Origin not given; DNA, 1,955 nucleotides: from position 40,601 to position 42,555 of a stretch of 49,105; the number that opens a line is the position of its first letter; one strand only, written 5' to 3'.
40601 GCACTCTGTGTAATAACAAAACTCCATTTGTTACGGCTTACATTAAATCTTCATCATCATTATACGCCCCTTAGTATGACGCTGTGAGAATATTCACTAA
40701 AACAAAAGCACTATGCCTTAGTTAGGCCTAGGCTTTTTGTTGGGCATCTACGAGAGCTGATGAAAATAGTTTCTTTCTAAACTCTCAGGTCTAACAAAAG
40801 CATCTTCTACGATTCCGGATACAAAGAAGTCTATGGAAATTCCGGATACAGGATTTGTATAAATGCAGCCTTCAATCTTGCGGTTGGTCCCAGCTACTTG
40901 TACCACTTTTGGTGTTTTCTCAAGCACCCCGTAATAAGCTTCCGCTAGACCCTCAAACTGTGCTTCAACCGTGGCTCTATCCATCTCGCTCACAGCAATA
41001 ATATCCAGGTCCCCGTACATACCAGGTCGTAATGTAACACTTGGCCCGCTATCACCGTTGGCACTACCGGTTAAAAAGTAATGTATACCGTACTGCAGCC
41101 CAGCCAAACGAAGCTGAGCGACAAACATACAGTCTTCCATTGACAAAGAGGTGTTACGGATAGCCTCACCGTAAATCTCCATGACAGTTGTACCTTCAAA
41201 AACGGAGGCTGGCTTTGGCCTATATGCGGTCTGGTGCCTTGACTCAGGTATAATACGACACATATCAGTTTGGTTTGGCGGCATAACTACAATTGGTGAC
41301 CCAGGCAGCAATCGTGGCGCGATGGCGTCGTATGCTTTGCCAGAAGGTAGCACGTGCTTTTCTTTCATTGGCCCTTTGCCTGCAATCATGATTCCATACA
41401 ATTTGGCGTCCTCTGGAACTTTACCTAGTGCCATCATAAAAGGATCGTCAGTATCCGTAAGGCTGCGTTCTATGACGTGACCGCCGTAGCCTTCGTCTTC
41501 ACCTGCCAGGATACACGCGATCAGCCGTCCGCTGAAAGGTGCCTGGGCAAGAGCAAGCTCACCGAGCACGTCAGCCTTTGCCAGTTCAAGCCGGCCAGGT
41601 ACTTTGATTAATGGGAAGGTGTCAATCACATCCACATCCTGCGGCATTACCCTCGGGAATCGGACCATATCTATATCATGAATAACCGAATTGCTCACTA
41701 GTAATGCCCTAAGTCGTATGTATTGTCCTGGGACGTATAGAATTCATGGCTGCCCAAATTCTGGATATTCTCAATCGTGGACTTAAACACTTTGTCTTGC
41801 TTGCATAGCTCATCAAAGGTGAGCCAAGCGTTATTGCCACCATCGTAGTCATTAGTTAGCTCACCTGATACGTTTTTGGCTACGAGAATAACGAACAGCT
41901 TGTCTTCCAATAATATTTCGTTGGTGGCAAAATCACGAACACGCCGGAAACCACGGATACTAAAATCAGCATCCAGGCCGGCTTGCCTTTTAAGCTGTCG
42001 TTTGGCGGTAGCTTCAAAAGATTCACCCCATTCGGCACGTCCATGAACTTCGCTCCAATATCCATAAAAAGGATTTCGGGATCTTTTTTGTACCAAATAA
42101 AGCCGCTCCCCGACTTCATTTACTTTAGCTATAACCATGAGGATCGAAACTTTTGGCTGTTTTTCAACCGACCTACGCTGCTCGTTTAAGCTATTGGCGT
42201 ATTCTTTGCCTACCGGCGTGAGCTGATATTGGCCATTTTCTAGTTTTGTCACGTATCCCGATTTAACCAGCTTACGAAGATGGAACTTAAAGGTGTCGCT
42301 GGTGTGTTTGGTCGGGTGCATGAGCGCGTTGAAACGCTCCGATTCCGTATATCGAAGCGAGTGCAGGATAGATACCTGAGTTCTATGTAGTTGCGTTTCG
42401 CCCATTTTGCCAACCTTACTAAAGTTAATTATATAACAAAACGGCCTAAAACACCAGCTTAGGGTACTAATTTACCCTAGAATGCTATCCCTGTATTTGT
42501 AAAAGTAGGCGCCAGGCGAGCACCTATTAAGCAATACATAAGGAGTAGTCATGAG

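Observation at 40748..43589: Divergent four-gene nucleotide-centric cassette: NTase-like + wHTH/pseudo-Nudix facing ParB/Srx-like + nucleoside-deoxyribosyltransferase-like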

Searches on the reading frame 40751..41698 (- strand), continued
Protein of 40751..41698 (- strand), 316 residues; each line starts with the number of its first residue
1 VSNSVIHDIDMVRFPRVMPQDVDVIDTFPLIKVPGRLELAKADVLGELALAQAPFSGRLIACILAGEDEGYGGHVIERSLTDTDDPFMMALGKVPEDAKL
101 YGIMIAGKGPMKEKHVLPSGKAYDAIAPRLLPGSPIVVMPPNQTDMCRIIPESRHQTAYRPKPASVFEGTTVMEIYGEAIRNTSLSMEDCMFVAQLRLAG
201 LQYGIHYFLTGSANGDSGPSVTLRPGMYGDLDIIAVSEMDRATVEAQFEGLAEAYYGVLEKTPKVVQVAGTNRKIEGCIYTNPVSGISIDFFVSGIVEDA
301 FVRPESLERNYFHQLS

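Call 104: search_solved_structures(query=A8, max_evalue=10, show_alignments=2)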
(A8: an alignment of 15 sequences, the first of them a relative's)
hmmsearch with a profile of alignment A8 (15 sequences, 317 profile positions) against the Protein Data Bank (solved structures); distinct sequences matched with E-value up to 10: 9.
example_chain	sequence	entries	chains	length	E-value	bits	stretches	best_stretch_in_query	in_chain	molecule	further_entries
1ux1_A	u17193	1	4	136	3.4e-05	26.4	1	49-140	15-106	CYTIDINE DEAMINASE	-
1r5t_A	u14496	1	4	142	0.00014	24.3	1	35-141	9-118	Cytidine deaminase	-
1ux0_A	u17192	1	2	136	0.00077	21.9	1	49-140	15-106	CYTIDINE DEAMINASE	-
1uwz_A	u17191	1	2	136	0.00093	21.6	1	49-140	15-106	CYTIDINE DEAMINASE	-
1jtk_A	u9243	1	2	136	0.0015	21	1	49-140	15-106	cytidine deaminase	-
8x6u_A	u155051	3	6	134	0.011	18.1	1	44-149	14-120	EfCDA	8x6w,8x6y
9x1i_A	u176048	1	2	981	0.31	13.4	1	104-195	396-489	Endo-beta-N-acetylglucosaminidase HS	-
7zob_A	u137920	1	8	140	0.72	12.2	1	45-138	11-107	Metagenomic cytidine deaminase Cdd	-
3dmo_A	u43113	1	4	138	2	10.7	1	49-109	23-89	Cytidine deaminase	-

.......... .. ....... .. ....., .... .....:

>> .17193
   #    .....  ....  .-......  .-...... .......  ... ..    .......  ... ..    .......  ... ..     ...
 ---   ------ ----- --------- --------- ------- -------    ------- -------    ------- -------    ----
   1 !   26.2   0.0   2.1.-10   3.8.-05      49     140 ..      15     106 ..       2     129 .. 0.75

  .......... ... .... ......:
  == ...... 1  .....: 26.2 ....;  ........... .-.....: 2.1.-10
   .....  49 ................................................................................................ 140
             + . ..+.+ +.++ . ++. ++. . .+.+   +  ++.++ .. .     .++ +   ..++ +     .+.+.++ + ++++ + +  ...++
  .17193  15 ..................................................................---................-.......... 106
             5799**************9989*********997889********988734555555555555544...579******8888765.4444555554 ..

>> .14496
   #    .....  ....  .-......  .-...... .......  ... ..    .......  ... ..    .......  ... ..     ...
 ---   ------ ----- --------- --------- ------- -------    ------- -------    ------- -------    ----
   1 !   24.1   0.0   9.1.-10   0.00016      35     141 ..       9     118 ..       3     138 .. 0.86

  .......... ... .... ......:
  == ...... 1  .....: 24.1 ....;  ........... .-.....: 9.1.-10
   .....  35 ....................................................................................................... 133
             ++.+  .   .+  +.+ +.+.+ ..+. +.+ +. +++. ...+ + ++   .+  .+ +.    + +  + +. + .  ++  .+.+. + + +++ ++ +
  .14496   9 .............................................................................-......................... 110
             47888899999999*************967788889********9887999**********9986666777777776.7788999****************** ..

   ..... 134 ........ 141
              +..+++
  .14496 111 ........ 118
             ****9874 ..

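Call 110: search_protein_families(library=pfam, proteins=[L004:7064-7777:+, L004:7774-10113:+], max_evalue=0.001)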
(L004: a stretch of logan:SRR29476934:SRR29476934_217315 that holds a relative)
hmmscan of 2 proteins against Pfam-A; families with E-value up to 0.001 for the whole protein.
L004:7064-7777:+ (237 aa): 2 families
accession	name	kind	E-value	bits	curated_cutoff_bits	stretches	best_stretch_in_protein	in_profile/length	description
PF22769.1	DCD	-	1.3e-29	103.7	27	1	4-178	2-152/153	dCTP deaminase-like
PF00692.24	dUTPase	-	0.00062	20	22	1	122-181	50-106/129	dUTPase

L004:7774-10113:+ (779 aa): 2 families
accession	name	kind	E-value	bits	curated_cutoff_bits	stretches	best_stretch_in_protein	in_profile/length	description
PF02511.20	Thy1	-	1e-33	117.1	24.8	2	294-503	10-187/191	Thymidylate synthase complementing protein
PF02223.23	Thymidylate_kin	-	5.7e-19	69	27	1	18-211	1-175/185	Thymidylate kinase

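Call 113: find_related_loci(query=A9, collection=genome_contigs, flank=5000)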
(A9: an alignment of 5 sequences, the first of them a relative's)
Query A9 (329 aa) in genome_contigs; peptide patterns used: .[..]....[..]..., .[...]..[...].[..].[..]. (x = any residue, [..] = any of these).
43 stretches matched a pattern; 1 encode a relative of the query (tblastn E <= 1e-3); 1 distinct loci.
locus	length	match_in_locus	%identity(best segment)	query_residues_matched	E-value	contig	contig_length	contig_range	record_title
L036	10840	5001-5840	32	41-328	2e-34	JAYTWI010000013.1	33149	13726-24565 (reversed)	MAG: Candidatus Moraniibacteriota bacterium isolate GFS_5782 GFS_5782_12, whole genome shotgun sequence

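Call 119: search_protein_families(library=padloc, proteins=[L024:2120-3109:-, L024:3693-4127:-, L024:5969-6562:+], max_evalue=0.001)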
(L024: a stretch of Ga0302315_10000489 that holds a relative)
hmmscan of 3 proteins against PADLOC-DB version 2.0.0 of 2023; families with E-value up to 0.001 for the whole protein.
L024:2120-3109:- (329 aa): 0 families

L024:3693-4127:- (144 aa): 0 families

L024:5969-6562:+ (197 aa): 1 family
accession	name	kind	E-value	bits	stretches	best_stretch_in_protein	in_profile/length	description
PDLC05032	PDC-S50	-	7.2e-12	43.1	1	14-143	8-143/387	-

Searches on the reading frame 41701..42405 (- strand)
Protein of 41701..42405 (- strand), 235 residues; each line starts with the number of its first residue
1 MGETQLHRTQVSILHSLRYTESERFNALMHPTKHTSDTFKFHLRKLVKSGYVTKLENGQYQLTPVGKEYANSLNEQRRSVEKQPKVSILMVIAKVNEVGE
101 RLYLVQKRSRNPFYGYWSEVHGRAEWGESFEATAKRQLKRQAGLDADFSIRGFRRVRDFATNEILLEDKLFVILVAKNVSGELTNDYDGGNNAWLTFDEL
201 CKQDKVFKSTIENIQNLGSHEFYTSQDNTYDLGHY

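Call 3: search_protein_families(library=pfam, proteins=[window:41701-42405:-], max_evalue=1)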
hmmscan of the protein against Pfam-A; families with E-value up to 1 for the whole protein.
window:41701-42405:- (235 aa): 10 families
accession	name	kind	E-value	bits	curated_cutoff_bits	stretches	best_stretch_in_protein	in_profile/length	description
PF00293.34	NUDIX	-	2.4e-11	44.2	21.1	1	95-205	11-122/134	NUDIX domain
PF25213.1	HVO_A0261_N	-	7.6e-05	23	35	1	9-82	12-83/86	HVO_A0261 N-terminal domain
PF24038.1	DUF7347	-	0.00025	21.7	27.6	1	7-70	10-74/77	Domain of unknown function (DUF7347)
PF14947.12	HTH_45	-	0.0073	16.7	25.5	1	13-78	11-74/77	Winged helix-turn-helix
PF04458.17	DUF505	-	0.0094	14.8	28.7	1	8-110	472-573/622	Protein of unknown function (DUF505)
PF14338.12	Mrr_N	-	0.0098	16.5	29.5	1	34-70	49-85/87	Mrr N-terminal domain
PF22381.2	Staph_reg_Sar_Rot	-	0.019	15.5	27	1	3-54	9-60/85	Transcriptional regulator SarA/Rot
PF13601.12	HTH_34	-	0.054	14.1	27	1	11-70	3-69/80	Winged helix DNA-binding domain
PF01022.26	HTH_5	-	0.07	13.5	22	1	9-54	3-47/47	Bacterial regulatory protein, arsR family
PF22245.3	G7C_C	-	0.072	13.2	26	1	103-228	20-141/180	Tailspike protein, C-terminal domain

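Call 4: search_protein_families(library=padloc, proteins=[window:41701-42405:-], max_evalue=1)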
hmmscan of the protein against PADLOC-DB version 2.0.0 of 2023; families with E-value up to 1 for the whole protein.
window:41701-42405:- (235 aa): 6 families
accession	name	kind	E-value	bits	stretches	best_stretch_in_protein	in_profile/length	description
PDLC01879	CARF3--CARF_TM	-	6.3e-05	20.7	1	5-71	153-218/222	-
PDLC02235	AbiEi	-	0.00085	17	1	33-83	33-82/240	AbiEi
PDLC02267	AbiEi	-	0.0041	14.6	1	8-69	4-67/252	AbiEi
PDLC04796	PDC-S02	-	0.0046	14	1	31-97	168-230/390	-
PDLC04899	PDC-S07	-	0.0075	13.9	1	90-200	8-112/135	-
PDLC02243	AbiEi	-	0.019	12.8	1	19-83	16-81/234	AbiEi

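Call 5: search_protein_families(library=ncbifam, proteins=[window:41701-42405:-], max_evalue=1)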
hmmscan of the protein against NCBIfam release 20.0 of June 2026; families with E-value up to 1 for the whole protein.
window:41701-42405:- (235 aa): 8 families
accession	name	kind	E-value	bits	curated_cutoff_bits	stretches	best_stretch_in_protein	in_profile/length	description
NF011963.0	PRK15434.1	subfamily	0.00014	21.6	146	1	78-158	10-86/159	GDP-mannose mannosyl hydrolase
NF006961.0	PRK09438.1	equivalog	0.0007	19.1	103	1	82-147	6-64/151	dihydroneopterin triphosphate diphosphatase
NF053610.1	Sso10a_fam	subfamily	0.0019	18.2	60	1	26-69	21-63/64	Sso10a family chromatin protein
NF007834.0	PRK10546.1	equivalog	0.02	14.7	156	1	88-149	3-64/135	pyrimidine (deoxy)nucleoside triphosphate diphosphatase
NF008273.0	PRK11050.1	equivalog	0.02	14.6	153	0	40-82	72-114/156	manganese-binding transcriptional regulator MntR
NF006530.0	PRK08999.1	equivalog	0.027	13.5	245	1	87-167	5-85/315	Nudix family hydrolase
NF052459.1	OxoGTPPhMutT1Mycb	equivalog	0.14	11.2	475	1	111-203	25-112/292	8-oxo-(d)GTP phosphatase MutT1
NF033788.1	HTH_metalloreg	subfamily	0.16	11.8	55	1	7-59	10-62/77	metalloregulator ArsR/SmtB family transcription factor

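Call 18: search_solved_structures(query=window:41701-42405:-, max_evalue=10, show_alignments=2)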
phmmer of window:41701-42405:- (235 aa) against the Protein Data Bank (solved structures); distinct sequences matched with E-value up to 10: 54.
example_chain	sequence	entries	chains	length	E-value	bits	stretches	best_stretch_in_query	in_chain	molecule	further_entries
2gt4_A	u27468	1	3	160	0.0024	20.7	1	83-207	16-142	GDP-mannose mannosyl hydrolase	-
1rya_A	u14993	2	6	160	0.0039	20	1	83-207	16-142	GDP-mannose mannosyl hydrolase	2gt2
3u53_A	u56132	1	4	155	0.0092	18.8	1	114-213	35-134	Bis(5'-nucleosyl)-tetraphosphatase [asymmetrical]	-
9q0m_E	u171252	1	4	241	0.012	18.5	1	29-148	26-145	ADP-sugar pyrophosphatase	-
5qj4_A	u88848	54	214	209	0.016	18.1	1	31-148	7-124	ADP-sugar pyrophosphatase | NUDT5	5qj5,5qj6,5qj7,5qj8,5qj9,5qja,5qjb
2dsc_A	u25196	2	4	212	0.016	18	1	31-148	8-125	ADP-sugar pyrophosphatase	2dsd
3bm4_A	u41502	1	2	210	0.016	18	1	31-148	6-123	ADP-sugar pyrophosphatase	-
2i8t_A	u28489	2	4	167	0.017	17.9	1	83-154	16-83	GDP-mannose mannosyl hydrolase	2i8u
5nqr_A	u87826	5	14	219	0.018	17.9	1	31-148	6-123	ADP-sugar pyrophosphatase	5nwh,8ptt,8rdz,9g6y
9q0n_E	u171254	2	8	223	0.019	17.7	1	31-148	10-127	ADP-sugar pyrophosphatase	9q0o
2dsb_A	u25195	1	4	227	0.02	17.7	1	31-148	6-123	ADP-sugar pyrophosphatase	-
3fk9_A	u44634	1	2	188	0.021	17.6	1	110-202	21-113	Mutator MutT protein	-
5otn_A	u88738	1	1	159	0.024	17.4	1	91-183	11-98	Nudix (Nucleoside diphosphate linked moiety X)-type motif 1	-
4ick_A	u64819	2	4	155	0.024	17.4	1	114-213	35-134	Bis(5'-nucleosyl)-tetraphosphatase [asymmetrical]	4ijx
5mzf_A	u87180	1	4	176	0.027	17.3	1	100-166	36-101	MTH1 protein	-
5bs6_A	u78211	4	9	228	0.33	13.7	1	92-148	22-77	transcriptional regulator AraR | transcriptional factor AraR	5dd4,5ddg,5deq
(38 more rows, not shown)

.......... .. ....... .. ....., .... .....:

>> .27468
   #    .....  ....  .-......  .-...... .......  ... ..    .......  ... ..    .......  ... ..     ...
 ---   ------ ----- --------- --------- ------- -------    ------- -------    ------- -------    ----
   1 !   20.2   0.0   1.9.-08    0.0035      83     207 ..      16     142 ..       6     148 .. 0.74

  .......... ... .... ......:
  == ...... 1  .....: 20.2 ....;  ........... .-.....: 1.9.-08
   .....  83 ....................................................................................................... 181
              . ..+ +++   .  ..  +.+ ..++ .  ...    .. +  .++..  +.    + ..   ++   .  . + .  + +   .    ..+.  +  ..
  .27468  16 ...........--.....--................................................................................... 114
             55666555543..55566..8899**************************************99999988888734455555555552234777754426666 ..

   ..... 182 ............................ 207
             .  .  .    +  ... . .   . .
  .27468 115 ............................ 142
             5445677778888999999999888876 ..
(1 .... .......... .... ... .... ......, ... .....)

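Call 83: search_protein_families(library=phrogs, proteins=[window:41701-42405:-], max_evalue=0.01)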
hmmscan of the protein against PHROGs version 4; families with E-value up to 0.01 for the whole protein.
window:41701-42405:- (235 aa): 1 family
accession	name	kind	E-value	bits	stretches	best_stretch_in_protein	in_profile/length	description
phrog_1198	-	other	1.9e-05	25.5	1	71-202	23-152/253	MutT/NUDIX hydrolase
